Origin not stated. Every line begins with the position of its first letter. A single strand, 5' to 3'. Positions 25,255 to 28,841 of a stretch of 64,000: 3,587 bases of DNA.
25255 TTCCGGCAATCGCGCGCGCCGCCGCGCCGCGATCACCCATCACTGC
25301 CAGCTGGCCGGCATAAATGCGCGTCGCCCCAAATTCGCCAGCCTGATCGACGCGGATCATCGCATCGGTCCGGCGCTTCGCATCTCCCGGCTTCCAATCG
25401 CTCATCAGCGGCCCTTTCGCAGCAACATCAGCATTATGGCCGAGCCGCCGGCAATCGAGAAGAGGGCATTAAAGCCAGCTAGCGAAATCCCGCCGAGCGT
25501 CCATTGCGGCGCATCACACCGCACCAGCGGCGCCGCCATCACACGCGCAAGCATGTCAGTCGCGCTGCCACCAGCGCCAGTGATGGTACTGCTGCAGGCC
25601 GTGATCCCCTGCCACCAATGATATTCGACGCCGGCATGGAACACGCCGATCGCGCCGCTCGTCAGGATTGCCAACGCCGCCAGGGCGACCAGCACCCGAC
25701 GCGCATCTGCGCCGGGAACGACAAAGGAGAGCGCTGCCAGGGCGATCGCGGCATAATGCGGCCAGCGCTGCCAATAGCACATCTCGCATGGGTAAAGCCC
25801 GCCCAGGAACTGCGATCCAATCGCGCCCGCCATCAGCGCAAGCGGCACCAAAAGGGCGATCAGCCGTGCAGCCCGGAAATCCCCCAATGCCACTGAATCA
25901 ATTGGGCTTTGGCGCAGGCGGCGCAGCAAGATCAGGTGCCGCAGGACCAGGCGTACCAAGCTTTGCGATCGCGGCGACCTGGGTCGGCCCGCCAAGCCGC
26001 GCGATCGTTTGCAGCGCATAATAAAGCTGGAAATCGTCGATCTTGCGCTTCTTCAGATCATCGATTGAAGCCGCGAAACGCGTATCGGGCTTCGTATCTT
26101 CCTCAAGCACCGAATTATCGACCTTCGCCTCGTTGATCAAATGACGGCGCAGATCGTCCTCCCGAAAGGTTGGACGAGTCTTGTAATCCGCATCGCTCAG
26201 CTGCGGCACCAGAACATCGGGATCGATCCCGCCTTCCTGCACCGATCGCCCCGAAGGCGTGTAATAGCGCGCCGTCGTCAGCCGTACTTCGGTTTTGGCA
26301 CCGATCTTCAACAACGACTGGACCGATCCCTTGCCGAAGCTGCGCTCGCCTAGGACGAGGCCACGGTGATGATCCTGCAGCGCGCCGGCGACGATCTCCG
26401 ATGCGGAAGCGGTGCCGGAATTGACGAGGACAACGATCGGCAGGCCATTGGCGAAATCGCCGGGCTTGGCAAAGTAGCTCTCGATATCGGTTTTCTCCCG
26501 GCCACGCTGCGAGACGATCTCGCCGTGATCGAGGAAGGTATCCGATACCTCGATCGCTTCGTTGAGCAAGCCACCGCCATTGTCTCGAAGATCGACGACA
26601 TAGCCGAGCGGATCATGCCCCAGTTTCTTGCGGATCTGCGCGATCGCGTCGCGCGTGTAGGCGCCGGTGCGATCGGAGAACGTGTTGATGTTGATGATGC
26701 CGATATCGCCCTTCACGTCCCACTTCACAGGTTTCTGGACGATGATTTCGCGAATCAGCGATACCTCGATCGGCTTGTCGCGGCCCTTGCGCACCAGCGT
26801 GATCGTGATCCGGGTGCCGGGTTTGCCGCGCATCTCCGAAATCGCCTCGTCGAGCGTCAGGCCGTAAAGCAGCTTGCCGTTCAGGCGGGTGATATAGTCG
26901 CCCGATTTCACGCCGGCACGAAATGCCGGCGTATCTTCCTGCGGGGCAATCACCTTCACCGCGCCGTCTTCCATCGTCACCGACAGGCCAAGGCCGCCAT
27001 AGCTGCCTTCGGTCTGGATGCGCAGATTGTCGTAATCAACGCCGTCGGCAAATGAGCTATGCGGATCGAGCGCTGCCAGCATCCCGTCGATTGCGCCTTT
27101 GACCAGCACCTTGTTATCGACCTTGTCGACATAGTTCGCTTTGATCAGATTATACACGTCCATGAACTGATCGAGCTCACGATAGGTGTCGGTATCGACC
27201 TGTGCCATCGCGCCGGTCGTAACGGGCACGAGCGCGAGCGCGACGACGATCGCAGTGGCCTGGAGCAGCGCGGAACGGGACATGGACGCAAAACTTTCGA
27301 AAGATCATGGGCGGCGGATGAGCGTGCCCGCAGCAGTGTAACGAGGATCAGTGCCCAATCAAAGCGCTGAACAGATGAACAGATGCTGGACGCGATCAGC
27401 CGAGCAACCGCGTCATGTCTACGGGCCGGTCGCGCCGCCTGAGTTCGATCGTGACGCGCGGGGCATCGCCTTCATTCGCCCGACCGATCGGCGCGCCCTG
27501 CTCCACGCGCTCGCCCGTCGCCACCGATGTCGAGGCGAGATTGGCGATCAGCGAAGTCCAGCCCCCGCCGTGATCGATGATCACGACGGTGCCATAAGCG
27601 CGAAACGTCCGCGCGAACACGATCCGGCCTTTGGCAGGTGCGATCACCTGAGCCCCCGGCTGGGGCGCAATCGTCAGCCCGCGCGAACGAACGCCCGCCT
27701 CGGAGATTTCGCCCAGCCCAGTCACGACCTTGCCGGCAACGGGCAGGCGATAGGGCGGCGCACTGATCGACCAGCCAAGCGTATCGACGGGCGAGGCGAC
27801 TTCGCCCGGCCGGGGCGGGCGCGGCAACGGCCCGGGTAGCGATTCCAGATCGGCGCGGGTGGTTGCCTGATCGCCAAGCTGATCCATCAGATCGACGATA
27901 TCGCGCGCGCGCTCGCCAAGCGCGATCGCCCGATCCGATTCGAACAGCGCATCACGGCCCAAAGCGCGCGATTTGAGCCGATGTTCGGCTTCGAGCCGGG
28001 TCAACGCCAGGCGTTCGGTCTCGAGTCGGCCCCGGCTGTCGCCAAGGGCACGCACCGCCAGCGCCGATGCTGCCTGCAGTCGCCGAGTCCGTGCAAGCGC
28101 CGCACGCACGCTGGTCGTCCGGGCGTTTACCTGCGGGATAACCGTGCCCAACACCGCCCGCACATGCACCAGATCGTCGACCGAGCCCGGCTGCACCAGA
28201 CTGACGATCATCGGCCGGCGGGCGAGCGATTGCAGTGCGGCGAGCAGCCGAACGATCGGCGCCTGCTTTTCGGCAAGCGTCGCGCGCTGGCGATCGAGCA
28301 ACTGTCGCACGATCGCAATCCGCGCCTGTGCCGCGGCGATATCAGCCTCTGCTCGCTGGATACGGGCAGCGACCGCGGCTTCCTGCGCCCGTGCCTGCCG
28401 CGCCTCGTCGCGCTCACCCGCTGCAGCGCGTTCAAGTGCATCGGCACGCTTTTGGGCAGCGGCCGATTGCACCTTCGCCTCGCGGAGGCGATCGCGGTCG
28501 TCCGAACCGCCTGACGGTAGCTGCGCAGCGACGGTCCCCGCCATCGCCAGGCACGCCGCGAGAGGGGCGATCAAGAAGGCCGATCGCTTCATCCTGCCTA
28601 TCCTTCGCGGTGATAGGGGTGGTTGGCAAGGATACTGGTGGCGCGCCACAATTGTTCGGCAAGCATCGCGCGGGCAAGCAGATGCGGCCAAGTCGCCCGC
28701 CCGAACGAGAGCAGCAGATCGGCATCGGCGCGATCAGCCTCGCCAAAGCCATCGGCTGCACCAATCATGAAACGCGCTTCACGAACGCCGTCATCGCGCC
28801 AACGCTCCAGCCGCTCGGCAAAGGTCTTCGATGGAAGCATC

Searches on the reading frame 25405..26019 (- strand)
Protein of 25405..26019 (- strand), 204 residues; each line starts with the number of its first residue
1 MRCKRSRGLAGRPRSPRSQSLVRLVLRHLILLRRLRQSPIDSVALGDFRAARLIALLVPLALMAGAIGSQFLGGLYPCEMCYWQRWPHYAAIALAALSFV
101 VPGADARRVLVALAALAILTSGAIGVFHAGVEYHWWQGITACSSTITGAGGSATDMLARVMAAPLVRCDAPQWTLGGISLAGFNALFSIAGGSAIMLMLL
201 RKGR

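Call 7: search_protein_families(library=pfam, proteins=[window:25405-26019:-])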
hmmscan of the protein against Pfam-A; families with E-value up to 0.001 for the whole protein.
window:25405-26019:- (204 aa): 1 family
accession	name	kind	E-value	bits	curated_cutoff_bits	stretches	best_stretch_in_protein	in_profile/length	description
PF02600.21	DsbB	-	8.3e-30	104.6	22.1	1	49-194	2-144/148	Disulfide bond formation protein DsbB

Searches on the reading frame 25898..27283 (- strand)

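Call 7: search_protein_families(library=pfam, proteins=[window:25898-27283:-])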
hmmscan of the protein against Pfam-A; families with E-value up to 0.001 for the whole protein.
window:25898-27283:- (461 aa): 5 families
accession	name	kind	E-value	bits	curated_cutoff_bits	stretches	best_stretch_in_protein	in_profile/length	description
PF03572.23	Peptidase_S41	-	4.8e-50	169.8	24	1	193-358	1-164/165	Peptidase family S41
PF13180.12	PDZ_2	-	1.1e-12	48.4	27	1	96-176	1-80/80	PDZ domain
PF22694.1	CtpB_N-like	-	1.7e-11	44.8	27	1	30-80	31-82/85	Activating protease CtpB N-terminal domain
PF17820.7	PDZ_6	-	3.3e-08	33.6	27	1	112-165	3-54/54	PDZ domain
PF00595.29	PDZ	-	1.7e-06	28.8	23.2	1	89-162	4-79/81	PDZ domain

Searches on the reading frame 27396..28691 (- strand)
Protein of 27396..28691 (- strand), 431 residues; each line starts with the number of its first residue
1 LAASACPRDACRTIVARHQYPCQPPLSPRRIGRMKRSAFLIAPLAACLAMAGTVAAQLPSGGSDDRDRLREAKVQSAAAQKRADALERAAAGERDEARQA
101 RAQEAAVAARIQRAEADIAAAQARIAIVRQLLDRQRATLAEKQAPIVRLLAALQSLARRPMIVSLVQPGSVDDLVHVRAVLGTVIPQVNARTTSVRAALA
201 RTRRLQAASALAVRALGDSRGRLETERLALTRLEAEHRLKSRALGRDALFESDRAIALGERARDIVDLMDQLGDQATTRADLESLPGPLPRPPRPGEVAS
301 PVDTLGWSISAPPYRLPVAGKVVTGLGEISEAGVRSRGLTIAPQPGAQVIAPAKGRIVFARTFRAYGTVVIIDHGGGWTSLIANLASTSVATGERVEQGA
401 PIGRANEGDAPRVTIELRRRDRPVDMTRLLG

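Call 7: search_protein_families(library=pfam, proteins=[window:27396-28691:-])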
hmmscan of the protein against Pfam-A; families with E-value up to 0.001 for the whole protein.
window:27396-28691:- (431 aa): 1 family
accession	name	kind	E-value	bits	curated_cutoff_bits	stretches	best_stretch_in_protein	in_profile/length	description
PF01551.29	Peptidase_M23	-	2.6e-19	69.7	28.7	1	336-425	3-95/96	Peptidase family M23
